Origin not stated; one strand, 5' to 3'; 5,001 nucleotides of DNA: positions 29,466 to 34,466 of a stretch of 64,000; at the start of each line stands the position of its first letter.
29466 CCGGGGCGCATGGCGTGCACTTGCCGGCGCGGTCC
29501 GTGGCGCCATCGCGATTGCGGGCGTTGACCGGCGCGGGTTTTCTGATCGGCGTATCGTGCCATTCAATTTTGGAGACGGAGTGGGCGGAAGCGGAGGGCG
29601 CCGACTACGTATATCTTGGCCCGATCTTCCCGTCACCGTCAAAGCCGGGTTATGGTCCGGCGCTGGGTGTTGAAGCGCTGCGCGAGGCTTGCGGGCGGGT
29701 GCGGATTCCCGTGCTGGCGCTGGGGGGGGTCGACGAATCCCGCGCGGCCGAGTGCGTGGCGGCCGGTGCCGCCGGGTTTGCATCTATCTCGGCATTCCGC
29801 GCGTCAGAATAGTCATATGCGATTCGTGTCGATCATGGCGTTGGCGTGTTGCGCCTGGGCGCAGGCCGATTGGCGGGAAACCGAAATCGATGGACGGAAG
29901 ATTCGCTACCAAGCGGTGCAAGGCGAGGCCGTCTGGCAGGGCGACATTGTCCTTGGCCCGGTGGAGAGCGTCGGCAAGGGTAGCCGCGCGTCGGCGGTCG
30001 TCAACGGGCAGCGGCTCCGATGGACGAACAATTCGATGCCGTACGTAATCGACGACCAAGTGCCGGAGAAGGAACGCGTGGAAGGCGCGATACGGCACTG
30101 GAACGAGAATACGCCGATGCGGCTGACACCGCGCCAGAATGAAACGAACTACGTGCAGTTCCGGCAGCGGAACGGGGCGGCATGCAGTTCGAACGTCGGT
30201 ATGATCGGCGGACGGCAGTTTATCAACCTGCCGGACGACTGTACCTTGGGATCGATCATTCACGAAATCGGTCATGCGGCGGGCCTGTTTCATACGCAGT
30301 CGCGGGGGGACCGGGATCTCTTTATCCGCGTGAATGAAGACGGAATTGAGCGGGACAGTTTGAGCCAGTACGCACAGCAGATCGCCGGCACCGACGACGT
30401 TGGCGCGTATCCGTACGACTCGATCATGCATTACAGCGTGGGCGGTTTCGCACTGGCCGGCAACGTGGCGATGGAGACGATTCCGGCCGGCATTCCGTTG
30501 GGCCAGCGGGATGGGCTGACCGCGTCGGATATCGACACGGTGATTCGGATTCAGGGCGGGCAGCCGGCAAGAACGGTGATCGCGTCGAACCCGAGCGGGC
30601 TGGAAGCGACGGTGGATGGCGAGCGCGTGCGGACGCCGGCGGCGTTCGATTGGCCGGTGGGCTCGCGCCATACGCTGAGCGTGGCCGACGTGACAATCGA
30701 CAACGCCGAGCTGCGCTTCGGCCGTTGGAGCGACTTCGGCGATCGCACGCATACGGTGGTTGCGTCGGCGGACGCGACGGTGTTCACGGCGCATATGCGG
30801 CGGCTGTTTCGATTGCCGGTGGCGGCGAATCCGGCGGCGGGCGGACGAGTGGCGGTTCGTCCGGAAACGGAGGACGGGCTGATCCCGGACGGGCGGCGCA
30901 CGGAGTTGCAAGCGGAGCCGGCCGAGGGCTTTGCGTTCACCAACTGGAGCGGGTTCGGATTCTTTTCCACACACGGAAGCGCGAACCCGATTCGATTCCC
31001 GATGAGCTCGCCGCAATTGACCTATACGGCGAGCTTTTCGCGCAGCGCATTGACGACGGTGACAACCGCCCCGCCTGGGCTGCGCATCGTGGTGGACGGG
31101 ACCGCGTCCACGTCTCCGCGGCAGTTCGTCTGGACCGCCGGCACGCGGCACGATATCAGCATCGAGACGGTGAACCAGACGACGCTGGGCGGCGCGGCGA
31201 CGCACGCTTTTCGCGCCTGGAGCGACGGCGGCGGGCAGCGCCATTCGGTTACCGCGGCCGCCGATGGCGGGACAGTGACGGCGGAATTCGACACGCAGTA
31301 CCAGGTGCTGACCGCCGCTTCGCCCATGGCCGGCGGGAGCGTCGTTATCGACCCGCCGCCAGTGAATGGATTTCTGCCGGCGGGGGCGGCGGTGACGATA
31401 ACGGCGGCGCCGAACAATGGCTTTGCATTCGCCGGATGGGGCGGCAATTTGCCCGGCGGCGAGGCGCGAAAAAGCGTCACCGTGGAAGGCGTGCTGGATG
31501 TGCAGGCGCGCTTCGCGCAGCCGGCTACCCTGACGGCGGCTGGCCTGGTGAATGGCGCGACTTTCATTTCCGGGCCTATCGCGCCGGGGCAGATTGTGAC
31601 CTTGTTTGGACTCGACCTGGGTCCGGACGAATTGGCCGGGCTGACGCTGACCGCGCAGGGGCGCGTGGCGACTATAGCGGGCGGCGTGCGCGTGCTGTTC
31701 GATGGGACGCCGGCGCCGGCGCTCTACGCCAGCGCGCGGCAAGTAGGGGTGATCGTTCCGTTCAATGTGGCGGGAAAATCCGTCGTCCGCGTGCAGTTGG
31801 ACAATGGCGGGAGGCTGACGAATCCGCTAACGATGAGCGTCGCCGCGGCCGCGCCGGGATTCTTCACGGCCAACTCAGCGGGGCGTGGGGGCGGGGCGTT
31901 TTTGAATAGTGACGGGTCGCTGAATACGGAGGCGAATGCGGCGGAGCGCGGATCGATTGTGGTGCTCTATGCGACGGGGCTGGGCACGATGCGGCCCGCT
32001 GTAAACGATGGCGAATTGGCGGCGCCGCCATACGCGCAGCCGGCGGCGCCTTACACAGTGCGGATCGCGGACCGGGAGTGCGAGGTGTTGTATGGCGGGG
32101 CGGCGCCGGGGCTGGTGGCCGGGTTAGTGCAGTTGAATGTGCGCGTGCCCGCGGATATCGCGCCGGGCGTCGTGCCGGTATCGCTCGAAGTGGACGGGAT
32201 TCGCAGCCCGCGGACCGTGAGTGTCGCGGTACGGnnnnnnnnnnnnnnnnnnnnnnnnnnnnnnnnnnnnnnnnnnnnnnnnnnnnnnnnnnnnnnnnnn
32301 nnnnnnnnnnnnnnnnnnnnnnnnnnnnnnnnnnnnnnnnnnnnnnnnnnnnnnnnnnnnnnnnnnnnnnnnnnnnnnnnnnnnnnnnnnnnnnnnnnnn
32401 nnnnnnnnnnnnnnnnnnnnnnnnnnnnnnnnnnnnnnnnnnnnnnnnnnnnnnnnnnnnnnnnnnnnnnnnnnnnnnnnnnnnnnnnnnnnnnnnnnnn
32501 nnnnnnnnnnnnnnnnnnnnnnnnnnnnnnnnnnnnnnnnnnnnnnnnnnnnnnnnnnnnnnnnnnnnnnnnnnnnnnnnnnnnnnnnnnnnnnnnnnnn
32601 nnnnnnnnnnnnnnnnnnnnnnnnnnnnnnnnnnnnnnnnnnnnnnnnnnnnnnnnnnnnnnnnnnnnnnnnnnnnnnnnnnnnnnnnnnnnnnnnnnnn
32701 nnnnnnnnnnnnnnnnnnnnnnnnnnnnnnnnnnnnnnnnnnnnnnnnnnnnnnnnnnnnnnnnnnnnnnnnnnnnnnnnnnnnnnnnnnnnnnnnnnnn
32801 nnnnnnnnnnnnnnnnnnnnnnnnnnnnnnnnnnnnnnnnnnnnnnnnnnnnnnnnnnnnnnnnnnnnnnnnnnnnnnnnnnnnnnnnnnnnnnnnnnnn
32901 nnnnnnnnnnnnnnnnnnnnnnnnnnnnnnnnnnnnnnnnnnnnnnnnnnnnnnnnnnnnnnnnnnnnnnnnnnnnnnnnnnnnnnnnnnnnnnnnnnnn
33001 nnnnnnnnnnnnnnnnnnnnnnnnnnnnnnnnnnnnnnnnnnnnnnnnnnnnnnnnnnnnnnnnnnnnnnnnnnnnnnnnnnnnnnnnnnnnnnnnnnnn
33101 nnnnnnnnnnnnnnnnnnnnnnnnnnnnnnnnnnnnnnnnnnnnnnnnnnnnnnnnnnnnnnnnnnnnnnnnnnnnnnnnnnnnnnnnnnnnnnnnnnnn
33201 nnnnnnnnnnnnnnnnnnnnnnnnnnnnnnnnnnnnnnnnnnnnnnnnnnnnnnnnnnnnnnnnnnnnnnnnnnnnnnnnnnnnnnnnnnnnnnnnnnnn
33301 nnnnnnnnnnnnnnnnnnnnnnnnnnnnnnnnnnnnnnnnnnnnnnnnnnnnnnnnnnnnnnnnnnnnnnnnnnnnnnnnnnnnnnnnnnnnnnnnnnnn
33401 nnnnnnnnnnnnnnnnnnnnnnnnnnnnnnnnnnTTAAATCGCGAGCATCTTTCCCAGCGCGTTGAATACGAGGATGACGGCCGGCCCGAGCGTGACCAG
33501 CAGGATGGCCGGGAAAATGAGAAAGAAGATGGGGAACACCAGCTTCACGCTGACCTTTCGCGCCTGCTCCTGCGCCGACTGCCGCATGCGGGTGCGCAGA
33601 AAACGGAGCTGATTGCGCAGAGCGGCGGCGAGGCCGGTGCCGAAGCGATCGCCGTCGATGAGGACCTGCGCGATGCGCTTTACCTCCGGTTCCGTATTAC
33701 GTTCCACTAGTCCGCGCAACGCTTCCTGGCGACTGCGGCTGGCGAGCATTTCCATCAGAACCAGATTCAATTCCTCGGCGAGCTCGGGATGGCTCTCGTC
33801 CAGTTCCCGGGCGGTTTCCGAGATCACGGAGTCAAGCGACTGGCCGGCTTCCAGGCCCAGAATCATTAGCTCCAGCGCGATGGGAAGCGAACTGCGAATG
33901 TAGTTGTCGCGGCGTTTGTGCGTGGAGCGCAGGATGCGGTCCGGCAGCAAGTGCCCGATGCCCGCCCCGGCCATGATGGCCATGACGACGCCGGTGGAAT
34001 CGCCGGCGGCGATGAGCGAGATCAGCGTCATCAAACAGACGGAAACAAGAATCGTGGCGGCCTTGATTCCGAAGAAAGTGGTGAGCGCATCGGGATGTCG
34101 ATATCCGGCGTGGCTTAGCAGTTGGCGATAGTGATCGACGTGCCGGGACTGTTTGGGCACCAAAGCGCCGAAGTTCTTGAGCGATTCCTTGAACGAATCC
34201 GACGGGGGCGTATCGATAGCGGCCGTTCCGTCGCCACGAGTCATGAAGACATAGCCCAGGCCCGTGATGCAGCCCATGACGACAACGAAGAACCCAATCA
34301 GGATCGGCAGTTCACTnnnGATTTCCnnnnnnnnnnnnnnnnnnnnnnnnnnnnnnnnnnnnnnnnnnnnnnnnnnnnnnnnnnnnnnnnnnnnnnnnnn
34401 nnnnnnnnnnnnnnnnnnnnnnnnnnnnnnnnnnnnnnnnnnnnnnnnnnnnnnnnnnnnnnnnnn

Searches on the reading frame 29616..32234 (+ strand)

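Call 87: search_protein_families(library=pfam, proteins=[window:29616-32234:+], max_evalue=0.00001)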
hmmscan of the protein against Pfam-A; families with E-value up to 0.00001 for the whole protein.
window:29616-32234:+ (873 aa): 2 families
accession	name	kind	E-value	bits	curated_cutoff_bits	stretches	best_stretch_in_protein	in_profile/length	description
PF01400.30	Astacin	-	2.8e-34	118.9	22.5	1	135-309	1-182/189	Astacin (Peptidase family M12A)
PF18998.6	Flg_new_2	-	9.4e-14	51.6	23.6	2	401-476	2-71/73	Divergent InlB B-repeat domain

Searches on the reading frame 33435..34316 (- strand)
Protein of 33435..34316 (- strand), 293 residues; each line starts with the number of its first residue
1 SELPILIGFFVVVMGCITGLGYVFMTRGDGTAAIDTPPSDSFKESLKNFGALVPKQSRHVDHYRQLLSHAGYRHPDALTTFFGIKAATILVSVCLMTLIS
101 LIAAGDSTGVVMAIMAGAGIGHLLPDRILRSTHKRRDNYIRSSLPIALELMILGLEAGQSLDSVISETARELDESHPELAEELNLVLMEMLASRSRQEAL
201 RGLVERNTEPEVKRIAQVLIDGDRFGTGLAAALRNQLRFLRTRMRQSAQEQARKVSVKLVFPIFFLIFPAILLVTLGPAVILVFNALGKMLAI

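Call 87: search_protein_families(library=pfam, proteins=[window:33435-34316:-], max_evalue=0.00001)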
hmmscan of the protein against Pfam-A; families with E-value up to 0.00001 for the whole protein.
window:33435-34316:- (293 aa): 1 family
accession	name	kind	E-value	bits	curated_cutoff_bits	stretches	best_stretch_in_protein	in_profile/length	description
PF00482.28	T2SSF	-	7.3e-13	49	25.2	1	148-276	2-124/125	Type II secretion system (T2SS), protein F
